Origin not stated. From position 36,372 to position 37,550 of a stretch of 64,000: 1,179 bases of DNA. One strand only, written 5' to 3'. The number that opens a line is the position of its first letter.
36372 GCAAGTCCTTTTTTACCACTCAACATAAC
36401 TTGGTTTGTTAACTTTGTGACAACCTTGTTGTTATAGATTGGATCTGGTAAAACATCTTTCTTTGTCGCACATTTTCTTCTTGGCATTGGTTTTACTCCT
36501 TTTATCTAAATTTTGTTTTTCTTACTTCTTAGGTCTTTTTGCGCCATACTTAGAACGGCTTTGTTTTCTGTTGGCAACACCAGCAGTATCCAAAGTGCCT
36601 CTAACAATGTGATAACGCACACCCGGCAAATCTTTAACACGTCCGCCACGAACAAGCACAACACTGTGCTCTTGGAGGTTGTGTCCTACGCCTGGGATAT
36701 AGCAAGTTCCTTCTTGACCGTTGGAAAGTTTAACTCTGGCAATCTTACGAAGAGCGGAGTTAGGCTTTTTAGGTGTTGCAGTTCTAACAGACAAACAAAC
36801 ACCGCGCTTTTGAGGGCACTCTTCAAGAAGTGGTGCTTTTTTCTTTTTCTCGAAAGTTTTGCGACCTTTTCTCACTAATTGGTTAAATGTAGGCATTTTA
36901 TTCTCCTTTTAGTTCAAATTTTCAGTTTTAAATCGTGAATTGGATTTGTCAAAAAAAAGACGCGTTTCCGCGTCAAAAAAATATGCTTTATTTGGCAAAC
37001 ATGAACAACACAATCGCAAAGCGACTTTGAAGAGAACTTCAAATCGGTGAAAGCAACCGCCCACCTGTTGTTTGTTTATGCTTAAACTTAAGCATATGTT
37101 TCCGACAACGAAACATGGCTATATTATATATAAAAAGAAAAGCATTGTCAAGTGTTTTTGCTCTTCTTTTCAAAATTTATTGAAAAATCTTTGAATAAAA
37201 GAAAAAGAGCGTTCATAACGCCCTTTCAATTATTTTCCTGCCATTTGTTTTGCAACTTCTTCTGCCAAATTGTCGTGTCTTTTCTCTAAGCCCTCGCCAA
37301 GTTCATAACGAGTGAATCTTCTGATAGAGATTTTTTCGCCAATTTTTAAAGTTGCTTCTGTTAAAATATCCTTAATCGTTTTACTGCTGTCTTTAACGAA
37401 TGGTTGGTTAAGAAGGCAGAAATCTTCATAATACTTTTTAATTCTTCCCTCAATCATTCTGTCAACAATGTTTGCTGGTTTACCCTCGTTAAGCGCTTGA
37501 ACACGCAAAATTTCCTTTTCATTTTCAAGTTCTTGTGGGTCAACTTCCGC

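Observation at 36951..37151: Consensus promoter, highly structured RNA of about 165 nt, and a strong terminator between tsf and rpsL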

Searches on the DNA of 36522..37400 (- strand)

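Call 4: search_rna_families(source=window, start=36700, end=37400, threshold=evalue, max_evalue=10, show_alignments=3)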
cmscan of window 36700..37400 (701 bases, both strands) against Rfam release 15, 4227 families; matches with E-value up to 10: 25.
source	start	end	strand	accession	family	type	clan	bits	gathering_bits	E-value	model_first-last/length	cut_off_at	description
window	37129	37246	-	RF02434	SpF39_sRNA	Gene; sRNA;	-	24.4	60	1.2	1-109/109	no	Streptococcus sRNA SpF39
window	37150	37228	-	RF02526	SSRC34_1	Gene; sRNA;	-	22.6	64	1.1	1-128/128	no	Streptococcus sRNA SSRC34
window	37194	37261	-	RF02029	sraA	Gene; sRNA;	-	21.4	56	1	1-95/95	no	sraA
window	37133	37217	-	RF01859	Phe_leader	Cis-reg; leader;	-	20.6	55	0.79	1-125/125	no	Phenylalanine leader peptide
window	36892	36961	-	RF00536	snoMe28S-Cm3227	Gene; snRNA; snoRNA; CD-box;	-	20.5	43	2.4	1-82/82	no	Small nucleolar RNA Me28S-Cm3227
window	37190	37274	-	RF02366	Yfr19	Gene; sRNA;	-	20.1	70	2.6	1-82/82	no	Cyanobacterial functional RNA 19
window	37191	37287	-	RF00558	L20_leader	Cis-reg; leader;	-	20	58.7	0.24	1-127/127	no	Ribosomal protein L20 leader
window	36894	36975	-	RF02980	freshwater-2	Cis-reg;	-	18.6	49.9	2.8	1-84/84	no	freshwater-2 RNA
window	36927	37016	+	RF01094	RF_site6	Cis-reg; frameshift_element;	-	18.1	90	6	1-118/118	no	Polymerase ribosomal frameshift site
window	37130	37236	-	RF01808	MicX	Gene; sRNA;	-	17.4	75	0.24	1-194/194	no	MicX Vibrio cholerae sRNA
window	36948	37026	-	RF02538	TarB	Gene; sRNA;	-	17.3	80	1.4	1-79/79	no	Vibrio ToxT activated RNA TarB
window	37094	37189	-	RF00072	SNORA75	Gene; snRNA; snoRNA; HACA-box;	-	17.3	80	6.8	1-134/134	no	Small nucleolar RNA SNORA75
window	36943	37095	-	RF03532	SQ2397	Cis-reg;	-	17.2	100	1.8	1-243/243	no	Cis-regulator of HTH transcription factor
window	36977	37170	+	RF02053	STnc430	Gene; sRNA;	-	16.8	47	6.6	1-162/162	no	Enterobacterial sRNA STnc430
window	36954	37099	-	RF01399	isrQ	Gene; sRNA;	-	16.4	50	1.4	1-162/162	no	isrQ Hfq binding RNA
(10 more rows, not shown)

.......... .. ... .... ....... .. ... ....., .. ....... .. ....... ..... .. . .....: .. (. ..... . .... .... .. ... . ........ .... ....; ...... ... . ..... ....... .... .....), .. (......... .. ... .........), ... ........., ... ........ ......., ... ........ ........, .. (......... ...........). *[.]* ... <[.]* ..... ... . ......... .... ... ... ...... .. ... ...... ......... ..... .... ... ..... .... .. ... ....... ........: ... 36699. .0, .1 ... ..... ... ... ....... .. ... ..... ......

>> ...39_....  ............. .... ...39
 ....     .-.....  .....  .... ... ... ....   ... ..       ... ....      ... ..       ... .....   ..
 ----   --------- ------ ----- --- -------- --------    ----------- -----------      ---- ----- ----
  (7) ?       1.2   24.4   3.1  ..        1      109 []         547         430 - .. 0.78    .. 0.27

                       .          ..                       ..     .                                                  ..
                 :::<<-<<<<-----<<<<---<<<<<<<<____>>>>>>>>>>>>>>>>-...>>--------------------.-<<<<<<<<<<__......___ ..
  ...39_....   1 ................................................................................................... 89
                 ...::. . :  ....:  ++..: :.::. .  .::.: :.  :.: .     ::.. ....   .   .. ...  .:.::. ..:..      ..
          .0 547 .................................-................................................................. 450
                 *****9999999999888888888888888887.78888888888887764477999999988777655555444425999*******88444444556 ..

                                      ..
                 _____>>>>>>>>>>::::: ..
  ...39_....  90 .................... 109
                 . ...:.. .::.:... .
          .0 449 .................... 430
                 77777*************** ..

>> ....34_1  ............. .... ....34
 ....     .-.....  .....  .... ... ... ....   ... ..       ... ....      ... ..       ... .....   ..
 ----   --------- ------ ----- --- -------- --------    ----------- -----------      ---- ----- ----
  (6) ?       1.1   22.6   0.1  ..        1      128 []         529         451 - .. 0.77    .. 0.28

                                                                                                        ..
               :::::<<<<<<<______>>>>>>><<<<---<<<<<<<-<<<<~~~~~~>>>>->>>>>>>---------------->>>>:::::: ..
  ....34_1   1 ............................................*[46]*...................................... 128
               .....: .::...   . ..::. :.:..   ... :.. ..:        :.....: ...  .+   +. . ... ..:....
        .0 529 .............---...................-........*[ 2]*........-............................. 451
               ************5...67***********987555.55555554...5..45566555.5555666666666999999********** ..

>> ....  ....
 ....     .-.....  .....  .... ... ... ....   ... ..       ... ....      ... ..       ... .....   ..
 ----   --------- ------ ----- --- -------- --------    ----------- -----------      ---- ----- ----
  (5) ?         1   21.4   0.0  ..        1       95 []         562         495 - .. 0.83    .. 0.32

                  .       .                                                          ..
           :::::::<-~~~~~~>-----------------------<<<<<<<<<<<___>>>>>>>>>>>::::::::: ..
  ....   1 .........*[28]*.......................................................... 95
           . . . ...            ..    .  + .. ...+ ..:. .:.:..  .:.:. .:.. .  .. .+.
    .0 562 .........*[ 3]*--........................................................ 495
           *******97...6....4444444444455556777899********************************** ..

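Call 52: build_rna_model(alignment_id=A4, structure=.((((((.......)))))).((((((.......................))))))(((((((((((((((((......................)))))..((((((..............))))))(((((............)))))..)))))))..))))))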
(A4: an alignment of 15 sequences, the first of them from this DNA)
Model R1 built from alignment A4 (15 sequences, 166 columns); structure: as given.
model positions 125; base pairs 40; branch points 4; effective number of sequences 1.94; information 0.59 bits per position. Calibrated on 0.2 Mb of random sequence (short: E-values are rough).
structure used (alignment columns):
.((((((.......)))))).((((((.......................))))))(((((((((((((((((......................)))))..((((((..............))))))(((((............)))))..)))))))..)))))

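Call 53: search_with_rna_model(model_id=R1, sources=[window, L003, L004, L005, L006, L007, L008, L009, L010, L011, L012, L013, L014, L015, L016, L017, L018, L019, L020, L021, L022, L023, L024, L025, L026, L027, L028, L029, L030, L031, L032, L033, L034, L035, L036, L037, L038, L039, L040, L041, L042, L043, L044, L045, L046, L047, L048, L049, L050, L051, L052, L053, L054, L055, L056, L057, L058, L059, L060, L061, L062, L063, L064, L065, L066, L067, L068, L069, L070, L071, L072, L073, L074, L075, L076, L077, L078, L079, L080, L100, L101, L001, L002, L107, L112, L128, L133, L138, L113, L123, L081, L085], max_evalue=1)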
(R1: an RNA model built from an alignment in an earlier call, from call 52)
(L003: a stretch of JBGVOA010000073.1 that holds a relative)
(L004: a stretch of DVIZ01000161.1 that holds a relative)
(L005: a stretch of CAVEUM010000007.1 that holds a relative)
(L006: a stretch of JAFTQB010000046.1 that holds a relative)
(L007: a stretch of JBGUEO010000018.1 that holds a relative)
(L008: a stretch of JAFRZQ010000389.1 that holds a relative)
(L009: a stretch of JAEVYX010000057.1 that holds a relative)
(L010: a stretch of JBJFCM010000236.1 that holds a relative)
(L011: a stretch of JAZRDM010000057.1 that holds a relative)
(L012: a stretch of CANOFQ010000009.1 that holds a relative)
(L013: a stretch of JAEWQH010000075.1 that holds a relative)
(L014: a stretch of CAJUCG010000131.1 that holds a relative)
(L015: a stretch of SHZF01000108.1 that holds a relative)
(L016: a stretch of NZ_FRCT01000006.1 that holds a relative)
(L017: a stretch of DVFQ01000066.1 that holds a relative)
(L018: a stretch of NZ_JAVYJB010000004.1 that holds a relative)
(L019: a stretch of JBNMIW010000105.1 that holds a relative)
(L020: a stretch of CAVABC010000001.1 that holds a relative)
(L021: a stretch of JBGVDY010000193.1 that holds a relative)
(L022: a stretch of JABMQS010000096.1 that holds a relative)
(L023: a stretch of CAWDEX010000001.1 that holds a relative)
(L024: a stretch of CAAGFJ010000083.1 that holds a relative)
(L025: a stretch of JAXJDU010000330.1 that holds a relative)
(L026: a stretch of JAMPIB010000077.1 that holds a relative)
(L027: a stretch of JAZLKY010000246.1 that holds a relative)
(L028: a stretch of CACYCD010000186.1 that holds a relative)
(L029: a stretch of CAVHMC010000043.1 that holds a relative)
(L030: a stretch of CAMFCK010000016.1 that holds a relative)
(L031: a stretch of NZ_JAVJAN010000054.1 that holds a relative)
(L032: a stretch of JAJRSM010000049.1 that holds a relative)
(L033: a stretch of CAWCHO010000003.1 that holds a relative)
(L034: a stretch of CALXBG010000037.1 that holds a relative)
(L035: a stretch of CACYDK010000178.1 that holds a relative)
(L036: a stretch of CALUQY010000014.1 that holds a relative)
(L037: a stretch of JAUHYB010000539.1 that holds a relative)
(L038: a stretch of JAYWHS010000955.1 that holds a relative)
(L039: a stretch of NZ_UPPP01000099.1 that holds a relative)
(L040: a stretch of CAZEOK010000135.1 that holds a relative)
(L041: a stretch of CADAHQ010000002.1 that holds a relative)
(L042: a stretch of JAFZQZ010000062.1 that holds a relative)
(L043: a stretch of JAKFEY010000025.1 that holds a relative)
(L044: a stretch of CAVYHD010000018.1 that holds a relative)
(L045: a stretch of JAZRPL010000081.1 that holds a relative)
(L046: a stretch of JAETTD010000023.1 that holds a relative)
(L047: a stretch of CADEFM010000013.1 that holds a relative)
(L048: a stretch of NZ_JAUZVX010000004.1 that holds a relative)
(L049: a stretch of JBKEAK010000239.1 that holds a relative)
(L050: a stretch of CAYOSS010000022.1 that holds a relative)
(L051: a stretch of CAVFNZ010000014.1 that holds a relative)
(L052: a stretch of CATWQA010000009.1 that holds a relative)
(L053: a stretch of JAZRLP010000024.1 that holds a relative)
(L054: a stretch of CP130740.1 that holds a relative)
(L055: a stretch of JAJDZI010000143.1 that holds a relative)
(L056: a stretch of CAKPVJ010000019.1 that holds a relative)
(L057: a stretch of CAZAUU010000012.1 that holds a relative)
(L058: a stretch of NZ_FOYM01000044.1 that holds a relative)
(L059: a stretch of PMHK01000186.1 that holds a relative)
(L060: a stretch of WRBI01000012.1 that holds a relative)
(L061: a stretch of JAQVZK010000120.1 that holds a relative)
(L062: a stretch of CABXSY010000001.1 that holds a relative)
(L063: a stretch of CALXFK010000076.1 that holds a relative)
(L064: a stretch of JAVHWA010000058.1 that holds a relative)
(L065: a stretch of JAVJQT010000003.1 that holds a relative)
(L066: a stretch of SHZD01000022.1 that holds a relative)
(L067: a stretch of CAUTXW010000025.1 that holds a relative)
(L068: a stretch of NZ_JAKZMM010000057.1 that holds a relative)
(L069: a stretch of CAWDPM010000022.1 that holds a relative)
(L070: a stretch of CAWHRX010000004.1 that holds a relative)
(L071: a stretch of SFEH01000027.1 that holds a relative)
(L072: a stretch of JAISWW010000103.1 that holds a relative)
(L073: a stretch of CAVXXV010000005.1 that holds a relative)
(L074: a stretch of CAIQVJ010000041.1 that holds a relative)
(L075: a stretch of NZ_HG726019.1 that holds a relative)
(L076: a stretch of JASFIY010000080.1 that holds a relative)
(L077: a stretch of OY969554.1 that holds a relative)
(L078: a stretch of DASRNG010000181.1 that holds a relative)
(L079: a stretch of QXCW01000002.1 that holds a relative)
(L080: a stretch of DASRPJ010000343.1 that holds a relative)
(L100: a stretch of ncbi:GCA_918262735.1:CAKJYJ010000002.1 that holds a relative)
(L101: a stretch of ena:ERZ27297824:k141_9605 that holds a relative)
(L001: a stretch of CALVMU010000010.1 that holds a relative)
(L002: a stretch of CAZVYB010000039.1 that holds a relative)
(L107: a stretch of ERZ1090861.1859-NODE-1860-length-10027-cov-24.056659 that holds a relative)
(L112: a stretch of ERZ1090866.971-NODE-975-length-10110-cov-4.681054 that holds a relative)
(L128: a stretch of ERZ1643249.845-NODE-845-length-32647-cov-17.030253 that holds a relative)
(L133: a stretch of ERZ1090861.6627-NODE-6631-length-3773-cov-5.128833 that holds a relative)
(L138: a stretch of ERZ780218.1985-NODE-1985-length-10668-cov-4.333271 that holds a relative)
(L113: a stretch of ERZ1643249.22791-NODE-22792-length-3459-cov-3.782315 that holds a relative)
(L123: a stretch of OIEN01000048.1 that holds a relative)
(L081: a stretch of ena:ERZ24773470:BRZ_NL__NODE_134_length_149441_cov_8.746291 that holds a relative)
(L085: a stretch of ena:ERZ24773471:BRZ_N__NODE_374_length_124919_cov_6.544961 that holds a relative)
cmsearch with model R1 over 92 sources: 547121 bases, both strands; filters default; matches with E-value up to 1: 15.
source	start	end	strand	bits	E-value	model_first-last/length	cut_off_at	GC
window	36997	37116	-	112.1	1.5e-22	1-125/125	no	0.39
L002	2255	2405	+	102.5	2.1e-20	1-125/125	no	0.38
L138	5379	5575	-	100.4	6.3e-20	1-125/125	no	0.39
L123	749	939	-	97.2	3.3e-19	1-125/125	no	0.36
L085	2734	2902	+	93.2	2.7e-18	1-125/125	no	0.44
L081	2736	2903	+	92.8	3.2e-18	1-125/125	no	0.41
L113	182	389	+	92.1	4.6e-18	1-125/125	no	0.38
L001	2252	2409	+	85.4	1.5e-16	1-125/125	no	0.38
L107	5379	5629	+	82.6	6.6e-16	1-125/125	no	0.36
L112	6496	6692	+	79.5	3.3e-15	1-125/125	no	0.44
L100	2247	2420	+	26.7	0.0025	1-125/125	no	0.43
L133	109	329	+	25.1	0.0059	1-125/125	no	0.33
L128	6472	6711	-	23.3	0.015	1-125/125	no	0.35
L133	398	532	+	19.9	0.09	1-125/125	no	0.33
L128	6299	6415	-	19.2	0.12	1-125/125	no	0.37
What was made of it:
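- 36997..37010 (-): P3 3' strand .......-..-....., with a conserved 2-nt bulge C(A/G). The covariance-model match covers 36997-37116 at 112 bits (call 53).
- The phylogenetic range is narrow (call 53).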

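Call 59: search_with_rna_model(model_id=R1, sources=[L143, L144, L145, L146, L147, L148, L149, L150, L151, L152], max_evalue=1)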
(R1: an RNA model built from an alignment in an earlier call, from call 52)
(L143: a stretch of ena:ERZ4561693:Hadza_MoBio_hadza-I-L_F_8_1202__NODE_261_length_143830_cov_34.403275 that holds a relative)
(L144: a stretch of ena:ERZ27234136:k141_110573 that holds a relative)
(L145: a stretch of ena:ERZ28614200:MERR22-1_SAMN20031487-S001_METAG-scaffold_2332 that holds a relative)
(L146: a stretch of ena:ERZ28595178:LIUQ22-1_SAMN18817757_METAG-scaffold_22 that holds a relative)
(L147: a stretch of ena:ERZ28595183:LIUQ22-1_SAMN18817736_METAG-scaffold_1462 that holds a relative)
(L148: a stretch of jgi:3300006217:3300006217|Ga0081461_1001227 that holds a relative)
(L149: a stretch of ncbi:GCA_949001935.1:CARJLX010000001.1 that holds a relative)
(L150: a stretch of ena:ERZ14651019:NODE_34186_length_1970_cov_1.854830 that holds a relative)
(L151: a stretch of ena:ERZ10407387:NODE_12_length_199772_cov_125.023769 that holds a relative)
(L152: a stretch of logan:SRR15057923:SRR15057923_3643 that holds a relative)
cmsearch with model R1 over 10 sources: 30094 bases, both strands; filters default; matches with E-value up to 1: 11.
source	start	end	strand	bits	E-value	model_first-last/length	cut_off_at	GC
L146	1312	1443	+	93.4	1.3e-19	1-125/125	no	0.38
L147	14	145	+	91.9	2.9e-19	1-125/125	no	0.39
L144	1310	1443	+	89.7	8.8e-19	1-125/125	no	0.4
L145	1310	1443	+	89.7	8.8e-19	1-125/125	no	0.4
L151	1310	1443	+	89.7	8.8e-19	1-125/125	no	0.4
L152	1310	1443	+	89.7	8.8e-19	1-125/125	no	0.4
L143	1310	1443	+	88.9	1.4e-18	1-125/125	no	0.41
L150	149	292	+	85.2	9.3e-18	1-125/125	no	0.4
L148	1268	1411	+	83.8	1.9e-17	1-125/125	no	0.4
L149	1269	1412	+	83.8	1.9e-17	1-125/125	no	0.4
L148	1320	1449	-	11.1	0.47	1-125/125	no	0.38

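Call 68: search_rna_families(sources=[L001, L002, L081, L091, L094, L098, L100, L110, L117, L146, L148, L109, L138], threshold=gathering)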
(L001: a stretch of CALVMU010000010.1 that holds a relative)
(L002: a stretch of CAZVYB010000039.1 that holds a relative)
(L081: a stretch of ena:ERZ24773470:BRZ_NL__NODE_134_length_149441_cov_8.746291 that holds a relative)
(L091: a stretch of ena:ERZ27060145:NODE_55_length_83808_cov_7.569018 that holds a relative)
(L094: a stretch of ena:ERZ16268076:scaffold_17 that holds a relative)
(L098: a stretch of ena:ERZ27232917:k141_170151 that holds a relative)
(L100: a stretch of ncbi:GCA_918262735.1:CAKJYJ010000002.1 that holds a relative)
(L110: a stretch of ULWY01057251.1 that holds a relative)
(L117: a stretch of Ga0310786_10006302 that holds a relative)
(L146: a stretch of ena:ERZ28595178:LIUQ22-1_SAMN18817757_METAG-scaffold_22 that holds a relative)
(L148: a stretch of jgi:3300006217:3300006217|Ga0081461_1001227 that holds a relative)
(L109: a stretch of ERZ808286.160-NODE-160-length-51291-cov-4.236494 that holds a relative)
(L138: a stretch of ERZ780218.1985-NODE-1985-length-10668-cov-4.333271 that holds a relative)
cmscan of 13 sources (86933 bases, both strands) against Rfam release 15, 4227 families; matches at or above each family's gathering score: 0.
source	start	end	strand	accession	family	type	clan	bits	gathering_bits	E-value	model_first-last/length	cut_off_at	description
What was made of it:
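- On Rfam rpsL_psuedo / rpsL_ricks and every other Rfam 15 family: There are 0 hits in 13 homologous loci (call 68).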

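Call 69: search_with_rna_model(model_id=R1, sources=[window, L001, L002, L081, L085, L090, L091, L094, L098, L105, L107, L109, L110, L111, L112, L113, L114, L115, L117, L120, L121, L122, L123, L132, L134, L138, L146, L148, L150, L100, L101], max_evalue=0.001, make_alignment=true)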
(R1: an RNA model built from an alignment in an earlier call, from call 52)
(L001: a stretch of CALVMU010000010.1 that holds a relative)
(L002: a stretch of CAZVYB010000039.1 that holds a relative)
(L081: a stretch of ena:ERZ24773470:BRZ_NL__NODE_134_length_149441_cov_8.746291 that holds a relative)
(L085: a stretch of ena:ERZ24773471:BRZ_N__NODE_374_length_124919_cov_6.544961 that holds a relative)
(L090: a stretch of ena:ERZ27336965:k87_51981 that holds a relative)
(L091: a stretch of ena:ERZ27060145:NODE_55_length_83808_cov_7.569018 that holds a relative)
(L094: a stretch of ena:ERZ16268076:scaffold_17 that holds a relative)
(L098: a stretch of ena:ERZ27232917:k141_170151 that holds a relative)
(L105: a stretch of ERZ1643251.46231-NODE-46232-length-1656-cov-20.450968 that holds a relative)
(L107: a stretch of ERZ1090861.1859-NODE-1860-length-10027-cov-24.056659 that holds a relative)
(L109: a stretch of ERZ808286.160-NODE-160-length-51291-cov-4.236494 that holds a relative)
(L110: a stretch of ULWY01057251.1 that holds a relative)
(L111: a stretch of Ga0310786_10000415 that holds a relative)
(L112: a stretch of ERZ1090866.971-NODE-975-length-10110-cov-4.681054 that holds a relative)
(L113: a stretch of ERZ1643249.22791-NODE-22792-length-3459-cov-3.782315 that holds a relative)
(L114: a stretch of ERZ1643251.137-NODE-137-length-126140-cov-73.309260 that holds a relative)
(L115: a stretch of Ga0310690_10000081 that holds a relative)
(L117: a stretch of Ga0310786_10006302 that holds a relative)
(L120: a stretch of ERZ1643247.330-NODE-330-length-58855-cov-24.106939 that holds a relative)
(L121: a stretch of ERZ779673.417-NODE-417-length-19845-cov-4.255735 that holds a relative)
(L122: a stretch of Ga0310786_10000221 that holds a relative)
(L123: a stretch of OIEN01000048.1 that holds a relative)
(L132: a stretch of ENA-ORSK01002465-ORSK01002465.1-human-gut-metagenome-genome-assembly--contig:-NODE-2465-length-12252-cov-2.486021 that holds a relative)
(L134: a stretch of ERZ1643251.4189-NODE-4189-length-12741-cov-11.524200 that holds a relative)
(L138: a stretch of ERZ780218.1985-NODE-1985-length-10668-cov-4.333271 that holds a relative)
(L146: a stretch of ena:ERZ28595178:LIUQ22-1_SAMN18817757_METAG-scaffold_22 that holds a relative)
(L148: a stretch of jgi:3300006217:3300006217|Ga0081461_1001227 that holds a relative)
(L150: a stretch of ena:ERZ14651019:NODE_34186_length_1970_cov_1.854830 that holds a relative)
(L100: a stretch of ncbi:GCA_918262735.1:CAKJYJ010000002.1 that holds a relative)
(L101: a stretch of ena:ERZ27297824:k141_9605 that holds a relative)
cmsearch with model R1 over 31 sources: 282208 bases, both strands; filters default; matches with E-value up to 0.001: 29.
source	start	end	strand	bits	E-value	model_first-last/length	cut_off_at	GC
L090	2781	2900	+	115.1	1.6e-23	1-125/125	no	0.37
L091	2266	2392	+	113.8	3.1e-23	1-125/125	no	0.39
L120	7103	7222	+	112.1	7.3e-23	1-125/125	no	0.39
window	36997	37116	-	112.1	7.5e-23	1-125/125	no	0.39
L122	2412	2534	-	111.8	9e-23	1-125/125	no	0.46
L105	153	283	+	111.7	9.3e-23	1-125/125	no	0.36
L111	3332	3465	+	109.8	2.5e-22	1-125/125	no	0.43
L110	8041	8158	+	104.3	4.3e-21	1-125/125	no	0.41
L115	3135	3258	-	103.3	7.2e-21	1-125/125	no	0.41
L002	2255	2405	+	102.5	1.1e-20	1-125/125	no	0.38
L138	5379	5575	-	100.4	3.2e-20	1-125/125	no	0.39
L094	2307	2441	+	99.8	4.5e-20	1-125/125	no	0.45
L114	935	1054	-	98.7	7.7e-20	1-125/125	no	0.42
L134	946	1078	-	98.7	7.9e-20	1-125/125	no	0.44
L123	749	939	-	97.2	1.7e-19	1-125/125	no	0.36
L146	1312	1443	+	93.4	1.2e-18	1-125/125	no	0.38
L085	2734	2902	+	93.2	1.4e-18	1-125/125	no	0.44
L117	5772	5912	-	93.1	1.5e-18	1-125/125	no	0.36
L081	2736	2903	+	92.8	1.7e-18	1-125/125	no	0.41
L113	182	389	+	92.1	2.4e-18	1-125/125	no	0.38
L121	1036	1170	-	89.1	1.1e-17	1-125/125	no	0.41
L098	2310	2443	+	88.9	1.3e-17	1-125/125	no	0.41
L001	2252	2409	+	85.4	7.7e-17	1-125/125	no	0.38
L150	149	292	+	85.2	8.7e-17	1-125/125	no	0.4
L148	1268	1411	+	83.8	1.8e-16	1-125/125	no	0.4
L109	6064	6193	-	83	2.7e-16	1-125/125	no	0.4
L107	5379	5629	+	82.6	3.4e-16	1-125/125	no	0.36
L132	4631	4810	-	80.9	8.1e-16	1-125/125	no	0.39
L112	6496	6692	+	79.5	1.7e-15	1-125/125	no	0.44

Alignment A5: 29 matches aligned to the model, 398 columns, each read 5' to 3' on its own strand. Consensus structure (alignment columns), stored with it:
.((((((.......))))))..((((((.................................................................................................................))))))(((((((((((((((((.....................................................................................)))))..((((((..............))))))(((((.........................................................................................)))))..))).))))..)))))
